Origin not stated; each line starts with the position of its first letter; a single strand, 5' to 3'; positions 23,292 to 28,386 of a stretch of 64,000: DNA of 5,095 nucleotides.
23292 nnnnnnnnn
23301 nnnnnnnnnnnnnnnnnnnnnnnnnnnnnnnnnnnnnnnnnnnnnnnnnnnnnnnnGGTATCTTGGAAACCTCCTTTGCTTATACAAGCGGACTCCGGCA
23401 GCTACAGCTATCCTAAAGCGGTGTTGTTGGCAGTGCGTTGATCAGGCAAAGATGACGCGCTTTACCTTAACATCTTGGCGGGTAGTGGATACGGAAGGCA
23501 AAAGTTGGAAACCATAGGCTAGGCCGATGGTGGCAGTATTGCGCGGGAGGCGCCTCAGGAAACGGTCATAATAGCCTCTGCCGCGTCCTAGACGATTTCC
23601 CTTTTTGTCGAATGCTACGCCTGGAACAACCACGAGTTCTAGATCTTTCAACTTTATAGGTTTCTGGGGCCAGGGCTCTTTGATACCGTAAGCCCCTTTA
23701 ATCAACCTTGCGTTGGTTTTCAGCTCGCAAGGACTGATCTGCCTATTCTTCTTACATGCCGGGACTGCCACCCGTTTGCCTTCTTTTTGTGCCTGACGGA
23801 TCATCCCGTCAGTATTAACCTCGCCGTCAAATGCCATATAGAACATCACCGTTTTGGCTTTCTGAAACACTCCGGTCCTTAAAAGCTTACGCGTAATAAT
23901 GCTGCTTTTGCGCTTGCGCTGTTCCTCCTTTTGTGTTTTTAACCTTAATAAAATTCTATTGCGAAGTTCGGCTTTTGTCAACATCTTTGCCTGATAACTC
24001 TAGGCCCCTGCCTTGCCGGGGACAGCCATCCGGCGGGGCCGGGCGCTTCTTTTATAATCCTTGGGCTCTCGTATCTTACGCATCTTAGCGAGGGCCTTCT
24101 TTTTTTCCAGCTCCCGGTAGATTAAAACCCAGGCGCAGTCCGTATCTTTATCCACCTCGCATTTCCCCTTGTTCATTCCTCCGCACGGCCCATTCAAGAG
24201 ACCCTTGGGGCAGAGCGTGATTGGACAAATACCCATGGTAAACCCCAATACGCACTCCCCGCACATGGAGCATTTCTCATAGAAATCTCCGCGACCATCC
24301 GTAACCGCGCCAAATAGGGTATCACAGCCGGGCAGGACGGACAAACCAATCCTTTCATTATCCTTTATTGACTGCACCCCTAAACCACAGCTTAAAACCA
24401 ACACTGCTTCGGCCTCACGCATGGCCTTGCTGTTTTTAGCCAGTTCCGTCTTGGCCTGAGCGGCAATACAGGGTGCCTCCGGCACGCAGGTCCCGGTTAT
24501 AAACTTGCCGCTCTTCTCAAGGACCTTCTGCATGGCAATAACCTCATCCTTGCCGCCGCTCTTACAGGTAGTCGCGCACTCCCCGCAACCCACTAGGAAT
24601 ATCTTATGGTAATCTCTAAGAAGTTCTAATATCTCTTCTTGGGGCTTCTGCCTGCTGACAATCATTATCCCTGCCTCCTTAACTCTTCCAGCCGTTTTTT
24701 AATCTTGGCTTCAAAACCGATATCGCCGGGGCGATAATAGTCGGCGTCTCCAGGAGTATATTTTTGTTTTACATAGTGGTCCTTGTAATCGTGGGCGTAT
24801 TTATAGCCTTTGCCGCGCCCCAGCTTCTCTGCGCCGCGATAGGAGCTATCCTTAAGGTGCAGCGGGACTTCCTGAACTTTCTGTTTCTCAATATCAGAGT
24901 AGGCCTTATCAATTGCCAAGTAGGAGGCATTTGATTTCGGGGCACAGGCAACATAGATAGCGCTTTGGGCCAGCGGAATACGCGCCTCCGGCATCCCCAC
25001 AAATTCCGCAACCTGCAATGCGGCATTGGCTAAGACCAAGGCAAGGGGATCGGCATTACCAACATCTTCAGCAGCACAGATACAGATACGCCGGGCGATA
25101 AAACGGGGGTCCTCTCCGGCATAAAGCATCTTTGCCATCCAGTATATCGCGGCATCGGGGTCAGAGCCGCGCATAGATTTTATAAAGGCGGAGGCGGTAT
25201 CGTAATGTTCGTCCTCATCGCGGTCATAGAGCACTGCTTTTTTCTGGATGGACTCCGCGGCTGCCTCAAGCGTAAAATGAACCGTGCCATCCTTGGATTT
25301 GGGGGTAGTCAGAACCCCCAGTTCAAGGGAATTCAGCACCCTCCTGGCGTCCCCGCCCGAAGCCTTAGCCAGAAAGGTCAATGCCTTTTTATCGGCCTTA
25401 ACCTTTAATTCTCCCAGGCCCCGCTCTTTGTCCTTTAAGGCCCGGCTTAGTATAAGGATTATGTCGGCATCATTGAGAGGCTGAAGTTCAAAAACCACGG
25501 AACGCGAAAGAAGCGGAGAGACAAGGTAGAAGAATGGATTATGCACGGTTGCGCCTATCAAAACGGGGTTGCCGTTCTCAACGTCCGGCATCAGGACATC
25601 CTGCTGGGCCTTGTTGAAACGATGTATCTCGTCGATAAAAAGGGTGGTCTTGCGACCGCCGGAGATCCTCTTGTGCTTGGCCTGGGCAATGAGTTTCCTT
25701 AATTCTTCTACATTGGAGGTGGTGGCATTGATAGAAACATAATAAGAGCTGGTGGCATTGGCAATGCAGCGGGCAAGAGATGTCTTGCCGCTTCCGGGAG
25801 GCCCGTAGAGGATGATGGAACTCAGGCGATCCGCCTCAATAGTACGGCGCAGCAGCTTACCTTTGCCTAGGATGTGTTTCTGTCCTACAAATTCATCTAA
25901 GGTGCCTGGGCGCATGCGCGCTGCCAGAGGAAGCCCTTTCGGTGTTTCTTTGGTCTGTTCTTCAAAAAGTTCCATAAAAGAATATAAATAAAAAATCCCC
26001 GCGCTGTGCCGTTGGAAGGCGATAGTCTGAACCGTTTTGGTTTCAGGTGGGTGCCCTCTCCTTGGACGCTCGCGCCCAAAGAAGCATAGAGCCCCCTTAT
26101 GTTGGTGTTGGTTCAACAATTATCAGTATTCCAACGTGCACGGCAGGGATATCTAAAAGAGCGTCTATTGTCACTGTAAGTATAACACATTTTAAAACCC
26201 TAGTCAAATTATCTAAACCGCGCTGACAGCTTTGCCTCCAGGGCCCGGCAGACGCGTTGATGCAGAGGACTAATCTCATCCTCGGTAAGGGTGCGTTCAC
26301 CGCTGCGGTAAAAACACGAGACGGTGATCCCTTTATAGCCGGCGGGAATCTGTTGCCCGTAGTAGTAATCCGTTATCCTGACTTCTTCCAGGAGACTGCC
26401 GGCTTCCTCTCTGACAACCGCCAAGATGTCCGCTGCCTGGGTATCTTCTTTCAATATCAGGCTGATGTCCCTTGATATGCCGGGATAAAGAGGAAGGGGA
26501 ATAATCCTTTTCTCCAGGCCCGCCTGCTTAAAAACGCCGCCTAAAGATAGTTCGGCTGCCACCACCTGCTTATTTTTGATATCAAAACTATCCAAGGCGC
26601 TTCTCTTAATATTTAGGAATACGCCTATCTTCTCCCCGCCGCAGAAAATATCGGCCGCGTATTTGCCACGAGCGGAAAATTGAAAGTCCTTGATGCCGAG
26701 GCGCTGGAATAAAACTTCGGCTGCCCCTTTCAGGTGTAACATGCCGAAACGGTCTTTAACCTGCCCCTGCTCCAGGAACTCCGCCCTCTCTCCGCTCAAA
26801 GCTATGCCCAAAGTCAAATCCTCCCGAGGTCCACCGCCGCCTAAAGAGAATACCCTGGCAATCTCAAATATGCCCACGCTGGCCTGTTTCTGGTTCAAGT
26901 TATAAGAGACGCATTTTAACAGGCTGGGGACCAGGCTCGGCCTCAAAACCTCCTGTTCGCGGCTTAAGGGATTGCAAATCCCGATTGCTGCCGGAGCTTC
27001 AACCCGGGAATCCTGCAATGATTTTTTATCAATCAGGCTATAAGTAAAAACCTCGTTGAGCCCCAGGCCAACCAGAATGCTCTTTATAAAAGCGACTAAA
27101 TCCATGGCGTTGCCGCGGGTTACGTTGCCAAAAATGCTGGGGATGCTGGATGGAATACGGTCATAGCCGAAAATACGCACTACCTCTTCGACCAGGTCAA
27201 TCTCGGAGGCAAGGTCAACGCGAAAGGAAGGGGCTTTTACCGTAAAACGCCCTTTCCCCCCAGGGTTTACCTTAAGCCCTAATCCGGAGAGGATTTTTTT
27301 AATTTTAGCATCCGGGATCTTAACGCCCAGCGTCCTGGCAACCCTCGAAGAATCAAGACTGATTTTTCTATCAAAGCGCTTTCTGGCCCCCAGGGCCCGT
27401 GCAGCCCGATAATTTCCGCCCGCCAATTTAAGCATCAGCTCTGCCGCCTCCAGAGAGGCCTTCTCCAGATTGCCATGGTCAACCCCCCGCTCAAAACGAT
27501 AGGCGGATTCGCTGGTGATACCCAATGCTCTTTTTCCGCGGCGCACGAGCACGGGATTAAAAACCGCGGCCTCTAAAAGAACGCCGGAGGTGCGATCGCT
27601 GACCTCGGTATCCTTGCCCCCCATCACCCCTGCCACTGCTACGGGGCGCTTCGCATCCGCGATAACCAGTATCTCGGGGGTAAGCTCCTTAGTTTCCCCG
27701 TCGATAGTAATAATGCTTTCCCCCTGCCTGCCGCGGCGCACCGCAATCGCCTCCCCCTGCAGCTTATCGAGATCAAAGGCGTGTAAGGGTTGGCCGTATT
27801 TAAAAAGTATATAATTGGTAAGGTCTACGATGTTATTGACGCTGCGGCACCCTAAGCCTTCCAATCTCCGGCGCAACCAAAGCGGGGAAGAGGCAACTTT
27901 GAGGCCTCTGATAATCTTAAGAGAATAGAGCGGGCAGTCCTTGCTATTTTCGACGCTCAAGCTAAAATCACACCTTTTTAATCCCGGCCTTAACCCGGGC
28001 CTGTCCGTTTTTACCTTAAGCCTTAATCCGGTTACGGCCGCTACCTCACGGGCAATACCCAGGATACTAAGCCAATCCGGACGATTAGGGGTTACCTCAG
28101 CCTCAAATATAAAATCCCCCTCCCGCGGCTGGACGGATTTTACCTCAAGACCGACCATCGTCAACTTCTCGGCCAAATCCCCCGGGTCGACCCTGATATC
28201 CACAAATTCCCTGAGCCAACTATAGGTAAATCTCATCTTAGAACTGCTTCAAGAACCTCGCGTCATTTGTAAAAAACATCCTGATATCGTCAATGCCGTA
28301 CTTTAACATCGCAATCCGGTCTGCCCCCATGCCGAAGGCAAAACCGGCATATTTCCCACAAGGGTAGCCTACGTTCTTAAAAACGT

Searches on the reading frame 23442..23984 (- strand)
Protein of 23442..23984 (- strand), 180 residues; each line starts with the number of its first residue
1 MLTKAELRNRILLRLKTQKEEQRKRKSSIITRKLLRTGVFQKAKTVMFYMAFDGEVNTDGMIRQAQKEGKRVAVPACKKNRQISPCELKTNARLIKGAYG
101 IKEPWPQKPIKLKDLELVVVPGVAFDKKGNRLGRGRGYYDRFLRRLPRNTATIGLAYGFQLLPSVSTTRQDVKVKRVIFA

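Call 54: search_protein_families(library=pfam, proteins=[window:23442-23984:-], max_evalue=0.00001)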
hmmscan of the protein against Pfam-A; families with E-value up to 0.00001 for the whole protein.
window:23442-23984:- (180 aa): 1 family
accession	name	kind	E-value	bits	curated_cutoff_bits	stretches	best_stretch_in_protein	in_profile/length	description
PF01812.26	5-FTHF_cyc-lig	-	1.3e-45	156.1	27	1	4-178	1-184/186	5-formyltetrahydrofolate cyclo-ligase family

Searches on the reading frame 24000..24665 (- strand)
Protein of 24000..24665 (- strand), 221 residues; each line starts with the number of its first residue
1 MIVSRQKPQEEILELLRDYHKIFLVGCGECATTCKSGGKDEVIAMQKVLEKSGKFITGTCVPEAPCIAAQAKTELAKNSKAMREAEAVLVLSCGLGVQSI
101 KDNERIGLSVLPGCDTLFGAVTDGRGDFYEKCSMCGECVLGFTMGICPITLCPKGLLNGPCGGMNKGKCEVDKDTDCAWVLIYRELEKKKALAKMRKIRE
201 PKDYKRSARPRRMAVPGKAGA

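Call 54: search_protein_families(library=pfam, proteins=[window:24000-24665:-], max_evalue=0.00001)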
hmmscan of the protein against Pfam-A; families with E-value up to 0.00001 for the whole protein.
window:24000-24665:- (221 aa): 1 family
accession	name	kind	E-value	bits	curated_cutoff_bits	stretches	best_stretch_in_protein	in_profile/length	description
PF12225.13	DUF5981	-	7.6e-33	112.5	23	1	112-205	2-95/95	Methylene-tetrahydrofolate reductase C terminal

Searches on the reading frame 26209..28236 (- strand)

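Call 54: search_protein_families(library=pfam, proteins=[window:26209-28236:-], max_evalue=0.00001)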
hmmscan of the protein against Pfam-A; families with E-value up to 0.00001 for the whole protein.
window:26209-28236:- (675 aa): 4 families
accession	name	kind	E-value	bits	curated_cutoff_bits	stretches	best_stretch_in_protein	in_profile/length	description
PF03483.22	B3_4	-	1.6e-63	213.9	29.3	1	101-273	2-174/174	B3/4 domain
PF17759.6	tRNA_synthFbeta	-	1.3e-38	133.1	22.4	1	361-565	1-214/214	Phenylalanyl tRNA synthetase beta chain CLM domain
PF03147.19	FDX-ACB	-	4e-25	88.5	31.1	1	582-675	1-94/94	Ferredoxin-fold anticodon binding domain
PF03484.21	B5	-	1.8e-22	79.8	28.6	1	292-358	1-67/67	tRNA synthetase B5 domain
